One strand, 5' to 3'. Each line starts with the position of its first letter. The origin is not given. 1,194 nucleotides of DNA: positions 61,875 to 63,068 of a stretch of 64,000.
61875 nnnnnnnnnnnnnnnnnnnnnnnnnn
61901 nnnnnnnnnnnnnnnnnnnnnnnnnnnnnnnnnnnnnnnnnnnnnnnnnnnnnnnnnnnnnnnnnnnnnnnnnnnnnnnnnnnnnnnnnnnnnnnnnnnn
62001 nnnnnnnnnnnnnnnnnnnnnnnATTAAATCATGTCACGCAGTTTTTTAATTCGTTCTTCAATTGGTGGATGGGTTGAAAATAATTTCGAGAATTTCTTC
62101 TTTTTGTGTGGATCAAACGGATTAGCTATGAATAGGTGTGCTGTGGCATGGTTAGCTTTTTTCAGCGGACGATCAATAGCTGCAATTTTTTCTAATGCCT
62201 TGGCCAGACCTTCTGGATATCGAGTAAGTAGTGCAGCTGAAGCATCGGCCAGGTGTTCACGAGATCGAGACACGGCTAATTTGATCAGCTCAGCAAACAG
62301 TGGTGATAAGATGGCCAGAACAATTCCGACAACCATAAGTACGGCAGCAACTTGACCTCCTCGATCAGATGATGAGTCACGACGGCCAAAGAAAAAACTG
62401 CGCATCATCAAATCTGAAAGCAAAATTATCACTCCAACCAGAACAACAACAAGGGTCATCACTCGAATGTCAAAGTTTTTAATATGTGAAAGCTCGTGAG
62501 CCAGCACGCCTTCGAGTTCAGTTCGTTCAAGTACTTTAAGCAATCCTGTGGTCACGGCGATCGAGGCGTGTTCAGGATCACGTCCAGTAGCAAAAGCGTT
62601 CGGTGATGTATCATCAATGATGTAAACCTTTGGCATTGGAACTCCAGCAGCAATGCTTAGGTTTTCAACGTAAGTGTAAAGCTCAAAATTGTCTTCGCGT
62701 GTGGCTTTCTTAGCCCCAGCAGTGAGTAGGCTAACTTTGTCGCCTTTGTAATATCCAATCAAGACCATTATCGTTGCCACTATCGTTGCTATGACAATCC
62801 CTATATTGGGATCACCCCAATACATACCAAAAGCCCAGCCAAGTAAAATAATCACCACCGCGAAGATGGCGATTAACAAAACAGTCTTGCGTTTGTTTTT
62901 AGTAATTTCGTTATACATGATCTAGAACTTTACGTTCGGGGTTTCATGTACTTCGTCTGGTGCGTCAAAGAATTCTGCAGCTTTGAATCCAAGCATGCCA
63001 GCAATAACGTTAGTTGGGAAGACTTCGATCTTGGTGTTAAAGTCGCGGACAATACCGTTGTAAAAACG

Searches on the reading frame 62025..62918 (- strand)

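Call 60: search_protein_families(library=pfam, proteins=[window:62025-62918:-], max_evalue=0.001)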
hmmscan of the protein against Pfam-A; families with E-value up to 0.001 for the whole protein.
window:62025-62918:- (297 aa): 2 families
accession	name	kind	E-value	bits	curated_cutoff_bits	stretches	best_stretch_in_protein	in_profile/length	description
PF01435.24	Peptidase_M48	-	1.8e-32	113.1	20.3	1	79-296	6-185/186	Peptidase family M48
PF05569.17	Peptidase_M56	-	0.00044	20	31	1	120-164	178-221/296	BlaR1 peptidase M56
